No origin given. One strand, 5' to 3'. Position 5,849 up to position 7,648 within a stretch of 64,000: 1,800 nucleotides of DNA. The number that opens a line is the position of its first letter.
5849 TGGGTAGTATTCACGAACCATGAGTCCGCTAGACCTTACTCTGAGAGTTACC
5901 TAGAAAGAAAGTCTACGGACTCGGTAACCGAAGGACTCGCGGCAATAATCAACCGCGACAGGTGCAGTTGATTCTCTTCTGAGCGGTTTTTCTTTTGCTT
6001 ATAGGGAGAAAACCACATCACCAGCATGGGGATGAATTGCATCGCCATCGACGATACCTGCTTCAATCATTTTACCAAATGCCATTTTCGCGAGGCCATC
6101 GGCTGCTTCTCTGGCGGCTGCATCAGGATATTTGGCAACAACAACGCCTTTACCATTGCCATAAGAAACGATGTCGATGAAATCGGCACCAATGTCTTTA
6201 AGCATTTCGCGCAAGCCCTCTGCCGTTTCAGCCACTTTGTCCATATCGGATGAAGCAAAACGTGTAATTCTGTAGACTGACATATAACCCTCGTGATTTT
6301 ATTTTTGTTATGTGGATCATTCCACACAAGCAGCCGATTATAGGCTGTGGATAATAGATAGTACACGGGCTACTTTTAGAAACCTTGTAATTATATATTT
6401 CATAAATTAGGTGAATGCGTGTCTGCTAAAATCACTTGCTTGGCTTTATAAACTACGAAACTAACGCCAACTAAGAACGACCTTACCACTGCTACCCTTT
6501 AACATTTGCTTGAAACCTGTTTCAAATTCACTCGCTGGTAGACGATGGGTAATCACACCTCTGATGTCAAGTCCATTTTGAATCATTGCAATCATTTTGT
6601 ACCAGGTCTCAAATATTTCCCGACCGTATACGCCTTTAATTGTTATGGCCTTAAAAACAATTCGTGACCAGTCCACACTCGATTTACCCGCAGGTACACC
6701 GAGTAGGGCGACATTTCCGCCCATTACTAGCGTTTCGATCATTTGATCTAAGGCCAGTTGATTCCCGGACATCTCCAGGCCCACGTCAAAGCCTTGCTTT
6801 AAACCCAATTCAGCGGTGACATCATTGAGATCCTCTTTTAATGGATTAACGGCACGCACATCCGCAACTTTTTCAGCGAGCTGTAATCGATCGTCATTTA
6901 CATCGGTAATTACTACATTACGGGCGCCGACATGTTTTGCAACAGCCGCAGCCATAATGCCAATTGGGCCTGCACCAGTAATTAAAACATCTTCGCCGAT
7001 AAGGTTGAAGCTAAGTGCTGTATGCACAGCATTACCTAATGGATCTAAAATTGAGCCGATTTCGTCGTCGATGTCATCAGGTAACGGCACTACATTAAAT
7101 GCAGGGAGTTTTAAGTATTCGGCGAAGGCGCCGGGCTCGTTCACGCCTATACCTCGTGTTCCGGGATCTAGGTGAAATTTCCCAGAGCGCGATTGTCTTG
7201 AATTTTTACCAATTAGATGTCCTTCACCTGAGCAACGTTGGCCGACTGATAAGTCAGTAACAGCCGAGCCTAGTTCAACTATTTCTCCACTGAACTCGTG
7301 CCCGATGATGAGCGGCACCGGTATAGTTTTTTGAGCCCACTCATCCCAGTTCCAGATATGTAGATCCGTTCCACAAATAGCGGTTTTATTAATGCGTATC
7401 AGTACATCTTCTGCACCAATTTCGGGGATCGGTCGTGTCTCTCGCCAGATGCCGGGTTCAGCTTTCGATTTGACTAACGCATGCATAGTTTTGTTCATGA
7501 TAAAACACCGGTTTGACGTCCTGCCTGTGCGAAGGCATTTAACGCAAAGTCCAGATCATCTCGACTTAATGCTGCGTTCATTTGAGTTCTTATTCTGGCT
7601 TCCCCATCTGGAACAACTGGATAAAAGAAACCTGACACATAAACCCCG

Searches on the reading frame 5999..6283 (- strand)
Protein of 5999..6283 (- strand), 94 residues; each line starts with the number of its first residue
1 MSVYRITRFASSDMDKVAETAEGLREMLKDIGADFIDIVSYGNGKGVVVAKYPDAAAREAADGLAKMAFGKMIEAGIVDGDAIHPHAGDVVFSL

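Call 8: search_protein_families(library=pfam, proteins=[window:5999-6283:-], max_evalue=0.01)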
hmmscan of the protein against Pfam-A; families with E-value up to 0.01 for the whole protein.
window:5999-6283:- (94 aa): 0 families

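Call 17: search_protein_families(library=phrogs, proteins=[window:5999-6283:-], max_evalue=1)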
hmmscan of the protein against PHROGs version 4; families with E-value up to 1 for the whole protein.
window:5999-6283:- (94 aa): 2 families
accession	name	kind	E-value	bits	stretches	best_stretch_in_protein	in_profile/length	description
phrog_17300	-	tail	0.014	14.8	1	11-78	666-730/900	tail length tape measure protein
phrog_23892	-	unknown function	0.11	13.9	1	71-84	22-35/52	-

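Call 18: search_protein_families(library=ncbifam, proteins=[window:5999-6283:-], max_evalue=1)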
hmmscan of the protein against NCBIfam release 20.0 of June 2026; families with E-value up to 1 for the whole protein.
window:5999-6283:- (94 aa): 1 family
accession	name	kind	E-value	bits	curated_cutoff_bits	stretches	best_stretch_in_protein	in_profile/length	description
TIGR03251.1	LAT_fam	equivalog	0.11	10.9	520.8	1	14-59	341-387/433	L-lysine 6-transaminase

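Call 57: find_encoding_contigs(protein=window:5999-6283:-, flank=7000, max_places=10)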
Protein window:5999-6283:- (94 aa): 23 contigs read that carry it; 10 places shown.
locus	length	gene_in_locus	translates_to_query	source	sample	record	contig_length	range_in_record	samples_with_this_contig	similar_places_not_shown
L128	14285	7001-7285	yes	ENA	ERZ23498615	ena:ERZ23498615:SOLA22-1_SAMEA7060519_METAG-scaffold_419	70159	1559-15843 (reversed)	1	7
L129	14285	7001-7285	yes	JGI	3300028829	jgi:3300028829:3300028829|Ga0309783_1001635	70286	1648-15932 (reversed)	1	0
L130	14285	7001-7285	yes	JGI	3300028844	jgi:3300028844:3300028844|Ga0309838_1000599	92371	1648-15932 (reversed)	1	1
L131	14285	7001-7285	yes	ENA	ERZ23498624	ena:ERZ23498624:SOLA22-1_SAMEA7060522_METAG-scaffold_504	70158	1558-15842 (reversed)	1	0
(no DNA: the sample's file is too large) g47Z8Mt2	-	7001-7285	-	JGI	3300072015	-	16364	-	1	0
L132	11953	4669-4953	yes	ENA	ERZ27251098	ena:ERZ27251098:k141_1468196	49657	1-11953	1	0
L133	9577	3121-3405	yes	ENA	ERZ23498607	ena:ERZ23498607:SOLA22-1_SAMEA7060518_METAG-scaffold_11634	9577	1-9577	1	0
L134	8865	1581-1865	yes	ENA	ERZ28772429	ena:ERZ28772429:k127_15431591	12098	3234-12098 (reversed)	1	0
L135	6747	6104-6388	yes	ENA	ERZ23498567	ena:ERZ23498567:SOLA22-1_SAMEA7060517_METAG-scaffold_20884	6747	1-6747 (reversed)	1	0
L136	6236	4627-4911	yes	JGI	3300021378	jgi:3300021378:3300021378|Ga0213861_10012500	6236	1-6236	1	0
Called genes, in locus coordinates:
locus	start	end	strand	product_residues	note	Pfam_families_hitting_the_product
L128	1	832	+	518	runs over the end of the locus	PF06253:MTTB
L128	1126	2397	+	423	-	PF01494:FAD_binding_3 (faint), PF00743:FMO-like (weak), PF01266:DAO (faint), PF07992:Pyr_redox_2, PF13738:Pyr_redox_3, PF13434:Lys_Orn_oxgnase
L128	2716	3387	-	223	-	PF00557:Peptidase_M24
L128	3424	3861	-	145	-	PF01321:Creatinase_N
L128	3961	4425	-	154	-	PF13404:HTH_AsnC-type, PF13412:HTH_24, PF01037:AsnC_trans_reg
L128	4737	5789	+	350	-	PF00155:Aminotran_1_2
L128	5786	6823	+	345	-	PF08240:ADH_N, PF16912:Glu_dehyd_C, PF00107:ADH_zinc_N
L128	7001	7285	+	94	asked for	-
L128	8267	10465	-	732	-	PF00685:Sulfotransfer_1, PF05686:Glyco_transf_90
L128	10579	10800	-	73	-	-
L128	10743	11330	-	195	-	-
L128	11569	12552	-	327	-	PF01266:DAO (faint), PF13450:NAD_binding_8, PF01593:Amino_oxidase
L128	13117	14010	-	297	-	PF05096:Glu_cyclase_2, PF21959:DUF6923 (faint)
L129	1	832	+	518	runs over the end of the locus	PF06253:MTTB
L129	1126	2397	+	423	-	PF01494:FAD_binding_3 (faint), PF00743:FMO-like (weak), PF01266:DAO (faint), PF07992:Pyr_redox_2, PF13738:Pyr_redox_3, PF13434:Lys_Orn_oxgnase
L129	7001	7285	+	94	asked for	-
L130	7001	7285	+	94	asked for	-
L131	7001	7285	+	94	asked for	-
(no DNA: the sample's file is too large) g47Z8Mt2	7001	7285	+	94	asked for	-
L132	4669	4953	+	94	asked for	-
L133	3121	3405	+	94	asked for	-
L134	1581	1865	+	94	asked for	-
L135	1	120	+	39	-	?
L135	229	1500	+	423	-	PF01494:FAD_binding_3 (faint), PF00743:FMO-like (weak), PF01266:DAO (faint), PF07992:Pyr_redox_2, PF13738:Pyr_redox_3, PF13434:Lys_Orn_oxgnase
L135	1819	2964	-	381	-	PF01321:Creatinase_N, PF00557:Peptidase_M24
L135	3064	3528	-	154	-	PF13404:HTH_AsnC-type, PF13412:HTH_24, PF01037:AsnC_trans_reg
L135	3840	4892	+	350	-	PF00155:Aminotran_1_2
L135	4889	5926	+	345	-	PF08240:ADH_N, PF16912:Glu_dehyd_C, PF00107:ADH_zinc_N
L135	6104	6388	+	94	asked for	-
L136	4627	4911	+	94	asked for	-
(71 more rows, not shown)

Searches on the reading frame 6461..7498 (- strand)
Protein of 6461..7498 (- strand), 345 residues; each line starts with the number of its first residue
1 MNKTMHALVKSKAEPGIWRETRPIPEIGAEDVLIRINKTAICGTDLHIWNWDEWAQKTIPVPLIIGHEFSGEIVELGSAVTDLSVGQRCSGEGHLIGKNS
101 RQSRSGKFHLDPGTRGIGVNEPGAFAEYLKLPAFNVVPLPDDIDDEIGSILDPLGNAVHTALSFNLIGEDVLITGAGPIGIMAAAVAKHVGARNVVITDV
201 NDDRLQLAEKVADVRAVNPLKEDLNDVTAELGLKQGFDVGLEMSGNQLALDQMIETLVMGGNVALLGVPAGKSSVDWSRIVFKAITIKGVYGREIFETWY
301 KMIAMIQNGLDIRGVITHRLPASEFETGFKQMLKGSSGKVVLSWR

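Call 8: search_protein_families(library=pfam, proteins=[window:6461-7498:-], max_evalue=0.01)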
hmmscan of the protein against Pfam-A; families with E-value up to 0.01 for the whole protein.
window:6461-7498:- (345 aa): 5 families
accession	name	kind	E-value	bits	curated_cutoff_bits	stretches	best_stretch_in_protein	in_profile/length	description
PF00107.32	ADH_zinc_N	-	3.6e-25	88.8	31.8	1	178-307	1-128/129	Zinc-binding dehydrogenase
PF08240.17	ADH_N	-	1.5e-23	83.4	23.5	1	29-141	2-104/104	Alcohol dehydrogenase GroES-like domain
PF16912.11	Glu_dehyd_C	-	4.3e-09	36.6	34.9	1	159-331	22-200/211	Glucose dehydrogenase C-terminus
PF01262.27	AlaDh_PNT_C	-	6e-05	23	23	1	170-225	30-84/214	Alanine dehydrogenase/PNT, C-terminal domain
PF01494.25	FAD_binding_3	-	0.0045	16.7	22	1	170-203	3-36/349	FAD binding domain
